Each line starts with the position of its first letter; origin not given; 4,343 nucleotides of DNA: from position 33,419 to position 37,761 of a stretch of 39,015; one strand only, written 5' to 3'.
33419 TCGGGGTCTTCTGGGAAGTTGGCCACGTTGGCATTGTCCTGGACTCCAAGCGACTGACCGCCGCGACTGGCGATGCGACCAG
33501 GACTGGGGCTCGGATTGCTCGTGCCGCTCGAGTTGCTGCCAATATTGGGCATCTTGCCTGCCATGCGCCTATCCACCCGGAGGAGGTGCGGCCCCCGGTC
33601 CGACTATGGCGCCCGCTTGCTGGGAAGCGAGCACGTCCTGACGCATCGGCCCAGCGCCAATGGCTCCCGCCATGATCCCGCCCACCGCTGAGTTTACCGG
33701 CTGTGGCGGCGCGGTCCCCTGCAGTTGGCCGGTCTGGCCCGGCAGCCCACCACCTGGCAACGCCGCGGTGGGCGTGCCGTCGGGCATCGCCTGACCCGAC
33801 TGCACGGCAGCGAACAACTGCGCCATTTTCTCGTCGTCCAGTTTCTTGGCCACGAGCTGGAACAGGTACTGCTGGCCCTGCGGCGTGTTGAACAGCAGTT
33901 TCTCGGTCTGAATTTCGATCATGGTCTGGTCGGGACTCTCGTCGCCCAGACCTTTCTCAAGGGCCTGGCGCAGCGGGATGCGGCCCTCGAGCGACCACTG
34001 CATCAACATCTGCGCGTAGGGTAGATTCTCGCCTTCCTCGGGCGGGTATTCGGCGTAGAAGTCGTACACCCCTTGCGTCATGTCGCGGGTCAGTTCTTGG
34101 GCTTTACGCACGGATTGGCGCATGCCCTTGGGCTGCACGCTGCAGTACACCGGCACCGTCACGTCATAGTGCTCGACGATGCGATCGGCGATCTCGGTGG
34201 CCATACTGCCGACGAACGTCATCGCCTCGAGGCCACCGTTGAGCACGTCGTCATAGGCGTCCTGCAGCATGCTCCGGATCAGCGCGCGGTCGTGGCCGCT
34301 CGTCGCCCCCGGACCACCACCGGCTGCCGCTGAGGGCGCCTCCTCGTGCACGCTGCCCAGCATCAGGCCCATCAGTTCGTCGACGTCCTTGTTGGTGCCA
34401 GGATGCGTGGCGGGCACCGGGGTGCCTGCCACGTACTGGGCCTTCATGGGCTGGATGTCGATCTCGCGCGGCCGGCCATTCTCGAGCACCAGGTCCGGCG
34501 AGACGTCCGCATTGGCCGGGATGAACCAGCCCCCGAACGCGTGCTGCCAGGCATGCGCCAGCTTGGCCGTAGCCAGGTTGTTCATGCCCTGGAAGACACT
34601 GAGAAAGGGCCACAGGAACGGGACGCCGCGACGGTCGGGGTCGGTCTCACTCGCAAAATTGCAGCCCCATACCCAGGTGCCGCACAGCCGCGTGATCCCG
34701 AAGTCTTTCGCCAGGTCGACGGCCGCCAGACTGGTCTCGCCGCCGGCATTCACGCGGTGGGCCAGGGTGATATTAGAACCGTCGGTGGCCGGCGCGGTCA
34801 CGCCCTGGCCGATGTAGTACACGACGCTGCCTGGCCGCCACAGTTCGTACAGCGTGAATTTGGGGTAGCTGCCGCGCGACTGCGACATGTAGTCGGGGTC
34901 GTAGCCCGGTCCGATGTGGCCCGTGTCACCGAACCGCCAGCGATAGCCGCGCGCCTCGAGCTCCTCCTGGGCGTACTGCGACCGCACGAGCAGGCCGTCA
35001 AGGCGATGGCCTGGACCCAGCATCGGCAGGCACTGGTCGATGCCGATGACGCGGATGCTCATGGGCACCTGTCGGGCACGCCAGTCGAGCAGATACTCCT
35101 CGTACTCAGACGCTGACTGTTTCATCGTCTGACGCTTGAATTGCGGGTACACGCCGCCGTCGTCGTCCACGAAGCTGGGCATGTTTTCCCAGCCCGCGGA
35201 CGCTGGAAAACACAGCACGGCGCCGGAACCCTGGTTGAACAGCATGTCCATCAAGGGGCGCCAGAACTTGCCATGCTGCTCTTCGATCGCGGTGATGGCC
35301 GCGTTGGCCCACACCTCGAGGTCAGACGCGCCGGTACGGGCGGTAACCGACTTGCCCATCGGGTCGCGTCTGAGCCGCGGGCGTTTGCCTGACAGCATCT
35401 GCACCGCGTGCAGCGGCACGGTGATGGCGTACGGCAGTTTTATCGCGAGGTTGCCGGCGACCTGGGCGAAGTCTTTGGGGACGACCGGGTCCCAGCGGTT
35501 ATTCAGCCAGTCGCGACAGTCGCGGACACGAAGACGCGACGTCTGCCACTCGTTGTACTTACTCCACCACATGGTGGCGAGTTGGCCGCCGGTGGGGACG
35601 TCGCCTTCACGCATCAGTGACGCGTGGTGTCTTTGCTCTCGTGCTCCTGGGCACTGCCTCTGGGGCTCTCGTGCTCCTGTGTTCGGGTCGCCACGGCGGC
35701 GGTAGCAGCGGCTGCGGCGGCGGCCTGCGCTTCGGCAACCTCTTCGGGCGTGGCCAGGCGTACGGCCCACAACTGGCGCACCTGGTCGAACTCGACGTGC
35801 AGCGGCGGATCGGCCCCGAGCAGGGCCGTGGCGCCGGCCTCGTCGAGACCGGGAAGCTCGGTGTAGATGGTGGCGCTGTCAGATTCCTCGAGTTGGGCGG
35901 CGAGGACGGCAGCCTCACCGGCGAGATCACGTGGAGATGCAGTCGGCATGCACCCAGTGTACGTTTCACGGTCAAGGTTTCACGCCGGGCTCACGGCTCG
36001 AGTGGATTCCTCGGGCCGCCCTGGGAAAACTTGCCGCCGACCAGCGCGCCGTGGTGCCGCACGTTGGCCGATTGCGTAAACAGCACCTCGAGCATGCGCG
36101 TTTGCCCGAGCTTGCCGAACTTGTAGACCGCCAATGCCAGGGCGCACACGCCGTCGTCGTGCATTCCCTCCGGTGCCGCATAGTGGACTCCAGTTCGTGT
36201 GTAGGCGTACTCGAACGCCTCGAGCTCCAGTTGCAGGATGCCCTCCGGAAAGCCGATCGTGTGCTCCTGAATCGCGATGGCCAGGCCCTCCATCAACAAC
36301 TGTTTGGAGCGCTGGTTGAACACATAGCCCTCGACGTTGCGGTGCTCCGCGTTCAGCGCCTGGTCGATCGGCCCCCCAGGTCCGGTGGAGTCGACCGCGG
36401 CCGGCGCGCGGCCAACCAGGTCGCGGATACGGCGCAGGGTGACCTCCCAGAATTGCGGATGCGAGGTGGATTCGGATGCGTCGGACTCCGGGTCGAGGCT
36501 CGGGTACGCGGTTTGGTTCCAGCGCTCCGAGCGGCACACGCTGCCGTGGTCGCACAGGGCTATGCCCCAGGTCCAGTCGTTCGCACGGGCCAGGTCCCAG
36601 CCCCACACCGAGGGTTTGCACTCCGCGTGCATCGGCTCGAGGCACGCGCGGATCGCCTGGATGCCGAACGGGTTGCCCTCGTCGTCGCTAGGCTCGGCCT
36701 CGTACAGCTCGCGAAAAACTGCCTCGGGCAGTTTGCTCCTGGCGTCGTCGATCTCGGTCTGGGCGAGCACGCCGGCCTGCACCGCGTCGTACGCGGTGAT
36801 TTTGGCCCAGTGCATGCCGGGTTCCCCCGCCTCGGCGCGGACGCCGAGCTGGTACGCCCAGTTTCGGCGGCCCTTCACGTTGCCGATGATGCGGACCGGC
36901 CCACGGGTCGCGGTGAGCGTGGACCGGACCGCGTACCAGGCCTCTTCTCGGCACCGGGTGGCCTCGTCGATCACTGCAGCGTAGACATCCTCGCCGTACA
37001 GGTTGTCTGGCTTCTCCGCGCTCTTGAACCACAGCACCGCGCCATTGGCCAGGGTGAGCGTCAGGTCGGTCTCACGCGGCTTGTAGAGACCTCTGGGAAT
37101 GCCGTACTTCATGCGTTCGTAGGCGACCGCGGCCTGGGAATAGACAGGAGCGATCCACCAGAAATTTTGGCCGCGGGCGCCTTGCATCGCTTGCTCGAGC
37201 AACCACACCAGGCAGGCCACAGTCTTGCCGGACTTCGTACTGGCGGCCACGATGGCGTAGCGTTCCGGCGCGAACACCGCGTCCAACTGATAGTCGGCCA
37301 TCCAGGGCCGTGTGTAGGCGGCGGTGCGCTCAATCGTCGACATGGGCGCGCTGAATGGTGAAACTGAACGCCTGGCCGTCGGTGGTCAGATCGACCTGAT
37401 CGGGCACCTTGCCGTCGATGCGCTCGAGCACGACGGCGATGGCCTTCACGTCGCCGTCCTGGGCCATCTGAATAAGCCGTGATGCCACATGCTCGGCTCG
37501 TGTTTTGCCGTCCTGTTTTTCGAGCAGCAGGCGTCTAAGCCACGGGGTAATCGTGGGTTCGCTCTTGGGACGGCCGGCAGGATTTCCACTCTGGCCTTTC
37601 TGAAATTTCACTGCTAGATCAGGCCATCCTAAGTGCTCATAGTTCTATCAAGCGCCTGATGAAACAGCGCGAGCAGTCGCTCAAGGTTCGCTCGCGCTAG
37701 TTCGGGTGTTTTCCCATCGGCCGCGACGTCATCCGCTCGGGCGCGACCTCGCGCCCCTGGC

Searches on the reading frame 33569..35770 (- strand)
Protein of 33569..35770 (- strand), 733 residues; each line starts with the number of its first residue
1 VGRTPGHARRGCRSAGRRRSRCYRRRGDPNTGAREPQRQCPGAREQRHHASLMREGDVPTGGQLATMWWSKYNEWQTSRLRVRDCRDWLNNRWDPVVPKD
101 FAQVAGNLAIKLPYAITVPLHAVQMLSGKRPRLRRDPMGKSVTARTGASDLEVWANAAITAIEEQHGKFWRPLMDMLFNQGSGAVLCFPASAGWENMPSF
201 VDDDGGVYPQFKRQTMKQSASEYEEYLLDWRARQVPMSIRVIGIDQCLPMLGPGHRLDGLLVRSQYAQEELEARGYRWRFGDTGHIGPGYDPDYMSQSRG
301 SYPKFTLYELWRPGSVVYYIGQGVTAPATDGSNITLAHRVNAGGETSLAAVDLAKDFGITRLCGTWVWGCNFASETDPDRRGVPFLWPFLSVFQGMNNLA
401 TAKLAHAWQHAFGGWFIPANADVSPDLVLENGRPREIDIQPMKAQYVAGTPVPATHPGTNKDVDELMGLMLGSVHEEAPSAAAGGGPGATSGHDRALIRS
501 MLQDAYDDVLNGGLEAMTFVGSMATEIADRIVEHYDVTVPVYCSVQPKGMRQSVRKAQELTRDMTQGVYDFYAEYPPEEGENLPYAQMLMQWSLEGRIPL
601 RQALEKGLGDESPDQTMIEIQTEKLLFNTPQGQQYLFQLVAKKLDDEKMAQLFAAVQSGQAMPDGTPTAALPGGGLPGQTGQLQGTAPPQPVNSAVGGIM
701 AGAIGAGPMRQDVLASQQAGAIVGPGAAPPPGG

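Call 7: search_protein_families(library=phrogs, proteins=[window:33569-35770:-], max_evalue=0.001)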
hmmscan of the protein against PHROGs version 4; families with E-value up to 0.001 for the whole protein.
window:33569-35770:- (733 aa): 0 families

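Call 8: search_protein_families(library=pfam, proteins=[window:33569-35770:-], max_evalue=0.01)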
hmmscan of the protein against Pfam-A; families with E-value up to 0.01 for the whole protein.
window:33569-35770:- (733 aa): 0 families

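Call 62: search_solved_structures(query=window:33569-35770:-, max_evalue=1)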
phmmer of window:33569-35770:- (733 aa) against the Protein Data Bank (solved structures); distinct sequences matched with E-value up to 1: 1.
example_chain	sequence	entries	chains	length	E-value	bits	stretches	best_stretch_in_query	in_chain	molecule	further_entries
8gr8_A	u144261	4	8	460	0.71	11.2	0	265-325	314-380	Citrate synthase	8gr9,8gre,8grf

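Call 82: search_protein_families(library=ncbifam, proteins=[window:33569-35770:-], max_evalue=0.1)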
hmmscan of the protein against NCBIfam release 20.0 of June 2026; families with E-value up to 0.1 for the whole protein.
window:33569-35770:- (733 aa): 0 families

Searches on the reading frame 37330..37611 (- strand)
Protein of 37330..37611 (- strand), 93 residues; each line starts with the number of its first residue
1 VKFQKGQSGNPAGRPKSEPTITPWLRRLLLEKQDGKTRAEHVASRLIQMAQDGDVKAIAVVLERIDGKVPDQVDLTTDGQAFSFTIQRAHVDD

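Call 29: search_protein_families(library=pfam, proteins=[window:37330-37611:-], max_evalue=0.01)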
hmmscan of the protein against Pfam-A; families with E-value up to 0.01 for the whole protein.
window:37330-37611:- (93 aa): 1 family
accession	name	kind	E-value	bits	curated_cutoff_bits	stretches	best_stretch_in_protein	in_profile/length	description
PF18932.5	DUF5681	-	2.5e-15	57.2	27.5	1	2-68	4-75/77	Family of unknown function (DUF5681)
